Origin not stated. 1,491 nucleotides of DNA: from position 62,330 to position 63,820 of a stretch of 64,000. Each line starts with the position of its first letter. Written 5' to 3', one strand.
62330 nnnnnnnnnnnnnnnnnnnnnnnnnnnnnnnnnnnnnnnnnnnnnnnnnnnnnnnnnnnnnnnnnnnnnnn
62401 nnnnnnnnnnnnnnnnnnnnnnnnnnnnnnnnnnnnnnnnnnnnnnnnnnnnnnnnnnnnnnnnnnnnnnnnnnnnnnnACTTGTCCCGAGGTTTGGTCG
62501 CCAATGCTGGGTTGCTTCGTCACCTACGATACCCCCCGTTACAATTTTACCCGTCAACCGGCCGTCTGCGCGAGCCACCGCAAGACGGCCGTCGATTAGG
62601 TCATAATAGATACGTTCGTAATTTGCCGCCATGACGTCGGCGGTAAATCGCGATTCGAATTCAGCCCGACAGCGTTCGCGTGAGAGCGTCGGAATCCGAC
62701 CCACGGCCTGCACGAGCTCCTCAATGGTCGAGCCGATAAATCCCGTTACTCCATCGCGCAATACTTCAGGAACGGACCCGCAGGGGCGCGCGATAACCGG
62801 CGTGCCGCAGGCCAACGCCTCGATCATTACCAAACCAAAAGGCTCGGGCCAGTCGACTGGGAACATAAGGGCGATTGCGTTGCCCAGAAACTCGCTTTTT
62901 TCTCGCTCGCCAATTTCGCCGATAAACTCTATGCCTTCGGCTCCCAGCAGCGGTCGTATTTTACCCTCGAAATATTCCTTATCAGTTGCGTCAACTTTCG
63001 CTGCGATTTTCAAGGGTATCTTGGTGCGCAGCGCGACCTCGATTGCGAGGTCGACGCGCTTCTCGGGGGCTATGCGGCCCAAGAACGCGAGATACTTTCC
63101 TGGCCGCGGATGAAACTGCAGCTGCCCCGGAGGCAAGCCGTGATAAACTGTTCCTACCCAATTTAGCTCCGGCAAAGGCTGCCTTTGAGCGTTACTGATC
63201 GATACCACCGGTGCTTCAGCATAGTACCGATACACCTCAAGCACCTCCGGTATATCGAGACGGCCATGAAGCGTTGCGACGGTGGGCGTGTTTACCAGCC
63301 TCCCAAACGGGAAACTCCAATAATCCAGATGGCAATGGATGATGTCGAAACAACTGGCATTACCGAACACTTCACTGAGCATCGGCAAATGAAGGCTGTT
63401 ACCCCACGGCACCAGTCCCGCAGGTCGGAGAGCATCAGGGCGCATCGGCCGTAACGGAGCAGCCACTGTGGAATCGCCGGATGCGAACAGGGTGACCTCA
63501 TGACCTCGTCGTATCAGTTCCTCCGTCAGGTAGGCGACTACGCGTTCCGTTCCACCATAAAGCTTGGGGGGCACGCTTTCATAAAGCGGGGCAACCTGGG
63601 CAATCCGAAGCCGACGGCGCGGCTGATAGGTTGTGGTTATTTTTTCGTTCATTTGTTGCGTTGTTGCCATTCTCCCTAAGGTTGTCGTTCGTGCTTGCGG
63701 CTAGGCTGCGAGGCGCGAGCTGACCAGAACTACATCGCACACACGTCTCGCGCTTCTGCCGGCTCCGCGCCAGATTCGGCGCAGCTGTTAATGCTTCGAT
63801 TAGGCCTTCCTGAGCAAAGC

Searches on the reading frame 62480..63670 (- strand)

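Call 43: search_protein_families(library=pfam, proteins=[window:62480-63670:-], max_evalue=0.00001)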
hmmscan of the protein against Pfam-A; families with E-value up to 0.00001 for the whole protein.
window:62480-63670:- (397 aa): 4 families
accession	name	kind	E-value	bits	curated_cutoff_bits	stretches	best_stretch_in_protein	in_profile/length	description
PF00534.26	Glycos_transf_1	-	1.4e-22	80.5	26.4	1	191-322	15-151/172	Glycosyl transferases group 1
PF13692.12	Glyco_trans_1_4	-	3.3e-18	66.8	27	1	192-325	2-138/142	Glycosyl transferases group 1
PF13439.12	Glyco_transf_4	-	1.3e-13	51.8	28.5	1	38-146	1-109/170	Glycosyltransferase Family 4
PF13579.12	Glyco_trans_4_4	-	1.2e-10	42.4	29.7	1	39-138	1-105/158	Glycosyl transferase 4-like domain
